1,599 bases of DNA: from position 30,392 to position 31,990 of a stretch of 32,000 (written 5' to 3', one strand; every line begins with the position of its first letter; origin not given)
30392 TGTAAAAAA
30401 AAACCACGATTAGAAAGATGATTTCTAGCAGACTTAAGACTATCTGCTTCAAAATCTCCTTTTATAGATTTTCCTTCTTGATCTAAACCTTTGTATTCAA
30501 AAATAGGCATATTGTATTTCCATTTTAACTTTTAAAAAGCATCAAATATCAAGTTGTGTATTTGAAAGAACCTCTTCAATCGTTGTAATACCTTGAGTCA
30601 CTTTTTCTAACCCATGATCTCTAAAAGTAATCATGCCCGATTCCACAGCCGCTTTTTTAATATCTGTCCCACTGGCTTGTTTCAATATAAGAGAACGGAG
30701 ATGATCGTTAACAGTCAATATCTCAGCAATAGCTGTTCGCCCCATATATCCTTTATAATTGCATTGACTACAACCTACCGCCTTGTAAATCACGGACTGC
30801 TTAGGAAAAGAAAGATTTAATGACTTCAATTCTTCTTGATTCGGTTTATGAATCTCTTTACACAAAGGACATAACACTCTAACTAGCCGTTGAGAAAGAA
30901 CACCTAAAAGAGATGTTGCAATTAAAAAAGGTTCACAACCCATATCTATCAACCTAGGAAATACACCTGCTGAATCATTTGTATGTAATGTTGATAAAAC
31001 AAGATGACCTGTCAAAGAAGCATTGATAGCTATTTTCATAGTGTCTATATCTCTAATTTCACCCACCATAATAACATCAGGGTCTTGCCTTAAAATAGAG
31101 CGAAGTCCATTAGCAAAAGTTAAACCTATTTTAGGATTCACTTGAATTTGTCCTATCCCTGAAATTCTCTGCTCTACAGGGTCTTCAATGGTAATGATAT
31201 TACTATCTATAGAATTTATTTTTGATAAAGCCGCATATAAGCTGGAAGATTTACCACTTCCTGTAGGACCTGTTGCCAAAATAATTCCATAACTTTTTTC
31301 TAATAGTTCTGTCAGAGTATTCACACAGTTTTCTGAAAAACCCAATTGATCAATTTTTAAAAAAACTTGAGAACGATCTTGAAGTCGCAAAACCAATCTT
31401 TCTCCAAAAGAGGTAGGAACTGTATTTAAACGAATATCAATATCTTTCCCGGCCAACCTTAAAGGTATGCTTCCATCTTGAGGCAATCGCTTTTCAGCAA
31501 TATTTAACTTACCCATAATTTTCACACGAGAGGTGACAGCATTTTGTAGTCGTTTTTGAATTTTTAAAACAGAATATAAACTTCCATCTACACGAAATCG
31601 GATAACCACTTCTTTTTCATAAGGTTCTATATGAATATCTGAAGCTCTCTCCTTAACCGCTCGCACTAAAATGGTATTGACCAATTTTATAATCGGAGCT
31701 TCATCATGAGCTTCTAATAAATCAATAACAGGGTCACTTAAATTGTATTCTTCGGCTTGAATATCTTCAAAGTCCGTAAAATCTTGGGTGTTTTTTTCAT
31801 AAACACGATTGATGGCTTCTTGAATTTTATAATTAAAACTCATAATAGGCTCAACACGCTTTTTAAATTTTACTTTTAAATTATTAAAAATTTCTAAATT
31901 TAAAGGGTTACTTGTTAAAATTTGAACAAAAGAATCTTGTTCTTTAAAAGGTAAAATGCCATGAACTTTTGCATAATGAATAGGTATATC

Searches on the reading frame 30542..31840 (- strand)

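Call 95: search_protein_families(library=pfam, proteins=[window:30542-31840:-], max_evalue=0.001)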
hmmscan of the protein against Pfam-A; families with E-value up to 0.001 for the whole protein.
window:30542-31840:- (432 aa): 1 family
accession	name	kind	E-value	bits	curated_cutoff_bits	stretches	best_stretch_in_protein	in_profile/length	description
PF00437.27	T2SSE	-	4.4e-138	460.4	24.9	1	43-425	1-369/370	Type II/IV secretion system protein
